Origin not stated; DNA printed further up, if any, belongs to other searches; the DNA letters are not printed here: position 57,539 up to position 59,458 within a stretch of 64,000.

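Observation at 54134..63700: Lower-GC island encoding an Arn-like 4-amino-pentose pathway (ArnA-CT-like, ArnB-like, ArnC-like, ArnT-like) plus GNAT, Zn-ribbon methyltransferase and a second GT2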

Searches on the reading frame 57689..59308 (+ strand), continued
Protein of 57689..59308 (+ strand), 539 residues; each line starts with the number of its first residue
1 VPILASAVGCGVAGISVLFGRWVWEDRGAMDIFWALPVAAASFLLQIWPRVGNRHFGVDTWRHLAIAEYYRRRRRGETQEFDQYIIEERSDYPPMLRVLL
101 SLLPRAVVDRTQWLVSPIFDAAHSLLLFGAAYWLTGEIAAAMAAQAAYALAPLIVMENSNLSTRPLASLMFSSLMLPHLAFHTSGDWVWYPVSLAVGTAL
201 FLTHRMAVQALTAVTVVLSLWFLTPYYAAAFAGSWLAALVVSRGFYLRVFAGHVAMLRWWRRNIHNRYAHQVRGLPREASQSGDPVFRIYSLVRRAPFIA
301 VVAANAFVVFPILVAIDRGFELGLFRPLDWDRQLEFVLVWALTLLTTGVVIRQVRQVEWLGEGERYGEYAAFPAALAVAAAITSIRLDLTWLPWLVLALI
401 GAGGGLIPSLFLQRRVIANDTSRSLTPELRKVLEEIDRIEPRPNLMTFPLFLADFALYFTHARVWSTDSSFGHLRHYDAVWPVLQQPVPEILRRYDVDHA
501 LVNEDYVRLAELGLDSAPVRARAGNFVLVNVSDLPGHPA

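Call 66: search_protein_families(library=ncbifam, proteins=[L014:10847-11857:+, L045:13485-14459:+, L002:12423-13415:+, L014:11854-13038:+, L014:9863-10837:+, L027:17706-18812:-, L027:16574-17713:-], max_evalue=0.001)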
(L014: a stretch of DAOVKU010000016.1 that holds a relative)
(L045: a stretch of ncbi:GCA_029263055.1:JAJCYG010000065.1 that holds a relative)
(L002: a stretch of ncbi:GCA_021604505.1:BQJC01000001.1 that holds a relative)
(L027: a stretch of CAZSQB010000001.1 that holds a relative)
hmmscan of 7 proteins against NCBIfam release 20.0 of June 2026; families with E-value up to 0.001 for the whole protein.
L014:10847-11857:+ (336 aa): 5 families
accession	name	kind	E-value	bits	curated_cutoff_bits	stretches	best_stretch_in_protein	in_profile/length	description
NF008212.0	PRK10975.1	equivalog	1.1e-17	64.6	219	1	72-322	7-224/232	dTDP-4-amino-4,6-dideoxy-D-galactose acyltransferase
TIGR02382.1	wecD_rffC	equivalog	1.4e-10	41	195.1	1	127-320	3-182/191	dTDP-4-amino-4,6-dideoxy-D-galactose acyltransferase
TIGR01575.1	rimI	equivalog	9.8e-06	25.8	86.4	0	227-298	29-92/132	ribosomal protein S18-alanine N-acetyltransferase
NF000360.1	sat4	exception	0.0002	21.5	380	0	267-325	102-160/180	streptothricin N-acetyltransferase Sat4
NF002959.0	PRK03624.1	equivalog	0.0006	19.5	124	0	257-317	68-128/147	GNAT family acetyltransferase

L045:13485-14459:+ (324 aa): 2 families
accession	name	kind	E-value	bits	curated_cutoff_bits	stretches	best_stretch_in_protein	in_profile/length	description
NF008212.0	PRK10975.1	equivalog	1.4e-17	64.3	219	1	126-321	52-231/232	dTDP-4-amino-4,6-dideoxy-D-galactose acyltransferase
TIGR02382.1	wecD_rffC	equivalog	6.1e-14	52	195.1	1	125-320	8-190/191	dTDP-4-amino-4,6-dideoxy-D-galactose acyltransferase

L002:12423-13415:+ (330 aa): 5 families
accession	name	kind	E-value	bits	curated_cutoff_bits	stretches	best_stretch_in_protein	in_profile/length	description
NF008212.0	PRK10975.1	equivalog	2.2e-21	76.7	219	1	119-311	42-223/232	dTDP-4-amino-4,6-dideoxy-D-galactose acyltransferase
TIGR02382.1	wecD_rffC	equivalog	4.9e-16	58.9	195.1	1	125-307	5-179/191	dTDP-4-amino-4,6-dideoxy-D-galactose acyltransferase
NF053587.1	SpmdActasePaiA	equivalog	7.1e-08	32.4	250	1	169-279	5-117/172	spermidine/spermine N(1)-acetyltransferase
TIGR03448.1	mycothiol_MshD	equivalog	6.4e-07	29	163.1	1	222-285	200-261/294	mycothiol synthase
TIGR01575.1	rimI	equivalog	5e-05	23.5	86.4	0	213-292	24-98/132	ribosomal protein S18-alanine N-acetyltransferase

L014:11854-13038:+ (394 aa): 48 families (the best 25 are shown)
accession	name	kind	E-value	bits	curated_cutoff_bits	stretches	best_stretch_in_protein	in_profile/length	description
NF008658.2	PRK11658.1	equivalog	5.8e-135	449.8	631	1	9-390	2-378/379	UDP-4-amino-4-deoxy-L-arabinose aminotransferase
TIGR03588.1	PseC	equivalog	2.2e-129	431.7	423.5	1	11-389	1-380/380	UDP-4-amino-4,6-dideoxy-N-acetyl-beta-L-altrosamine transaminase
NF008687.0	PRK11706.1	equivalog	2e-83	280.2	375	1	12-389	2-374/375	dTDP-4-amino-4,6-dideoxygalactose transaminase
TIGR04181.1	NHT_00031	hypoth_equivalog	1.7e-79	267.3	420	1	12-368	1-357/359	LegC family aminotransferase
TIGR02379.1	ECA_wecE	subfamily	6.5e-70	235.8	434.85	1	11-389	1-375/376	dTDP-4-amino-4,6-dideoxy-D-glucose transaminase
NF011936.0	PRK15407.1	equivalog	3.1e-64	217.3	423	1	6-391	31-438/440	lipopolysaccharide biosynthesis protein RfbH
TIGR04427.1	PLP_DesI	equivalog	4.6e-57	193.9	650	1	30-389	41-383/390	dTDP-4-dehydro-6-deoxyglucose aminotransferase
NF004975.0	PRK06348.1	equivalog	1.2e-10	41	549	1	43-163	76-203/384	pyridoxal phosphate-dependent aminotransferase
NF005263.0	PRK06767.1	equivalog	3.1e-10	39.6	617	1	39-216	60-235/392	methionine gamma-lyase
NF041364.1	GntC_guanitoxin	equivalog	3.9e-10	39.2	415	1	58-163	62-175/356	guanitoxin biosynthesis PLP-dependent (S)-gamma-hydroxy-L-arginine cyclodehydratase GntC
NF005816.0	PRK07682.1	equivalog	1.7e-09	36.8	620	1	59-165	94-206/390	aminotransferase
NF006569.0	PRK09082.1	subfamily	1.8e-09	37.2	420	1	44-161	79-202/386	methionine aminotransferase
NF004770.0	PRK06108.1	subfamily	2.5e-09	36.4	422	1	54-162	95-210/396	pyridoxal phosphate-dependent aminotransferase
TIGR01977.1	am_tr_V_EF2568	hypoth_equivalog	7.8e-09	35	377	1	61-169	68-181/376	cysteine desulfurase family protein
NF000586.1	PRK00011.1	subfamily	2.9e-08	32.9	335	1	47-221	69-249/404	serine hydroxymethyltransferase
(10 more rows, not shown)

L014:9863-10837:+ (324 aa): 29 families (the best 25 are shown)
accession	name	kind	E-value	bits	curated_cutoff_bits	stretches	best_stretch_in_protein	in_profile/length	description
NF008872.0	PRK11908.1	equivalog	1.1e-56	192.4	294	1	2-318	3-338/349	bifunctional UDP-4-keto-pentose/UDP-xylose synthase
NF005998.1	PRK08125.1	equivalog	6.6e-43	147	777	1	2-315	317-649/649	bifunctional UDP-4-amino-4-deoxy-L-arabinose formyltransferase/UDP-glucuronic acid oxidase ArnA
TIGR01181.1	dTDP_gluc_dehyt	equivalog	3.4e-41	141.4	365.1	1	2-318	1-314/321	dTDP-glucose 4,6-dehydratase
TIGR04180.1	EDH_00030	hypoth_equivalog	3.5e-40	137.9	475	1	3-301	1-295/297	NAD-dependent 4,6-dehydratase LegB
TIGR02197.1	heptose_epim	equivalog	1.7e-33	116.2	274.6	1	3-315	1-313/316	ADP-glyceromanno-heptose 6-epimerase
TIGR01179.1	galE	equivalog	5.5e-30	104.3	262.3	1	2-319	1-329/332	UDP-glucose 4-epimerase GalE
NF047922.1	GDPFucSynFcl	equivalog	2.7e-26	92.8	500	1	107-317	96-303/308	GDP-L-fucose synthase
NF007490.0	PRK10084.1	subfamily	7.8e-21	74.5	649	1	1-318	1-337/361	dTDP-glucose 4,6-dehydratase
NF011728.1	PRK15181.1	equivalog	2.8e-20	72.6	760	1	2-319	17-341/348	Vi polysaccharide biosynthesis UDP-N-acetylglucosaminuronic acid C-4 epimerase TviC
TIGR02622.1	CDP_4_6_dhtase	equivalog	1.7e-17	63.6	278.45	1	2-317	6-332/352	CDP-glucose 4,6-dehydratase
NF007956.0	PRK10675.1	subfamily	2.2e-17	63.2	394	1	1-320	1-334/338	UDP-glucose 4-epimerase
NF007582.0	PRK10217.1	equivalog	4.7e-17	62.1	698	1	2-258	3-268/355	dTDP-glucose 4,6-dehydratase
TIGR03466.1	HpnA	hypoth_equivalog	1.9e-14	53.3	367.65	1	1-195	1-190/327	hopanoid-associated sugar epimerase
NF008360.0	PRK11150.1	equivalog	3.9e-14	52.6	452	1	3-280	2-273/310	ADP-glyceromanno-heptose 6-epimerase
NF042422.1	oxyalk_red_OleD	equivalog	3.8e-13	49.5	580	1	1-224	1-210/329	2-alkyl-3-oxoalkanoate reductase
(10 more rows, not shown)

L027:17706-18812:- (369 aa): 29 families (the best 25 are shown)
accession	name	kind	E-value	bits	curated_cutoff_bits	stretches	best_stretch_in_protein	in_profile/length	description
TIGR01181.1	dTDP_gluc_dehyt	equivalog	4.3e-95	318.5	365.1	1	30-350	1-320/321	dTDP-glucose 4,6-dehydratase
TIGR04180.1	EDH_00030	hypoth_equivalog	1.7e-59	201.3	475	1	31-328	1-296/297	NAD-dependent 4,6-dehydratase LegB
NF007490.0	PRK10084.1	subfamily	4.6e-57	193.6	649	1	30-348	2-340/361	dTDP-glucose 4,6-dehydratase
NF007582.0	PRK10217.1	equivalog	1.2e-56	192.4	698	1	29-350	2-340/355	dTDP-glucose 4,6-dehydratase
TIGR01179.1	galE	equivalog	8.7e-46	156.3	262.3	1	30-346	1-330/332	UDP-glucose 4-epimerase GalE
NF011728.1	PRK15181.1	equivalog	2.6e-31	108.9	760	1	25-344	12-340/348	Vi polysaccharide biosynthesis UDP-N-acetylglucosaminuronic acid C-4 epimerase TviC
TIGR02197.1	heptose_epim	equivalog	6.2e-27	94.6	274.6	1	31-343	1-315/316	ADP-glyceromanno-heptose 6-epimerase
TIGR02622.1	CDP_4_6_dhtase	equivalog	8.4e-27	94.2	278.45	1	28-348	4-337/352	CDP-glucose 4,6-dehydratase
NF007956.0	PRK10675.1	subfamily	1.4e-25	90.2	394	1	30-346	2-334/338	UDP-glucose 4-epimerase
NF008872.0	PRK11908.1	equivalog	4.7e-23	81.8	294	1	29-345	2-339/349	bifunctional UDP-4-keto-pentose/UDP-xylose synthase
NF005998.1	PRK08125.1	equivalog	4.8e-21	74.8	777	1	5-293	292-587/649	bifunctional UDP-4-amino-4-deoxy-L-arabinose formyltransferase/UDP-glucuronic acid oxidase ArnA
NF047922.1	GDPFucSynFcl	equivalog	1.1e-20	74.3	500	1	109-346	69-306/308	GDP-L-fucose synthase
TIGR01472.1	gmd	equivalog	6.9e-19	68.2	415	1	29-337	1-334/342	GDP-mannose 4,6-dehydratase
NF043036.1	ErythonDh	equivalog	7.7e-16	58.2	325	1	30-193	2-164/321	D-erythronate dehydrogenase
NF042423.1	oxyalk_red_Shew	equivalog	1e-15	57.6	580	1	25-293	5-259/331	2-alkyl-3-oxoalkanoate reductase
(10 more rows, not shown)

L027:16574-17713:- (380 aa): 34 families (the best 25 are shown)
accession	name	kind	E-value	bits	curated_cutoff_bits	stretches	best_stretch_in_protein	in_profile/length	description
TIGR03588.1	PseC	equivalog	2.6e-108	362.3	423.5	1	11-377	5-379/380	UDP-4-amino-4,6-dideoxy-N-acetyl-beta-L-altrosamine transaminase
NF008658.2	PRK11658.1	equivalog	1.4e-84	283.9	631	1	9-376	6-375/379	UDP-4-amino-4-deoxy-L-arabinose aminotransferase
NF008687.0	PRK11706.1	equivalog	1e-74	251.6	375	1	8-377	2-373/375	dTDP-4-amino-4,6-dideoxygalactose transaminase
TIGR04181.1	NHT_00031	hypoth_equivalog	1.6e-69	234.5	420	1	15-357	8-357/359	LegC family aminotransferase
TIGR02379.1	ECA_wecE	subfamily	8.9e-63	212.3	434.85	1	31-376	26-373/376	dTDP-4-amino-4,6-dideoxy-D-glucose transaminase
NF011936.0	PRK15407.1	equivalog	3.7e-52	177.5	423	1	11-378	40-436/440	lipopolysaccharide biosynthesis protein RfbH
TIGR04427.1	PLP_DesI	equivalog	1.1e-49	169.6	650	1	30-375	45-380/390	dTDP-4-dehydro-6-deoxyglucose aminotransferase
NF005816.0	PRK07682.1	equivalog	3.6e-12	45.6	620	1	50-161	92-206/390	aminotransferase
NF004975.0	PRK06348.1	equivalog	9.4e-09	34.7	549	1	55-158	93-202/384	pyridoxal phosphate-dependent aminotransferase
TIGR01977.1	am_tr_V_EF2568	hypoth_equivalog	6.1e-08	32.1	377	1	30-161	38-177/376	cysteine desulfurase family protein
NF004621.0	PRK05957.1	equivalog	1.1e-07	30.9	498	1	64-159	101-201/389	pyridoxal phosphate-dependent aminotransferase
NF041091.1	asp_aminotase_Arch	equivalog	1.5e-07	30.6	550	1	68-160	103-202/376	aspartate aminotransferase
NF005817.0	PRK07683.1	equivalog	2.1e-07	30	575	1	47-157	85-200/387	aminotransferase A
NF005855.0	PRK07777.1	equivalog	5.3e-07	29.3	553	1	48-158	89-203/391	pyridoxal phosphate-dependent aminotransferase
NF004770.0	PRK06108.1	subfamily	6.2e-07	28.6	422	1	42-158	79-210/396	pyridoxal phosphate-dependent aminotransferase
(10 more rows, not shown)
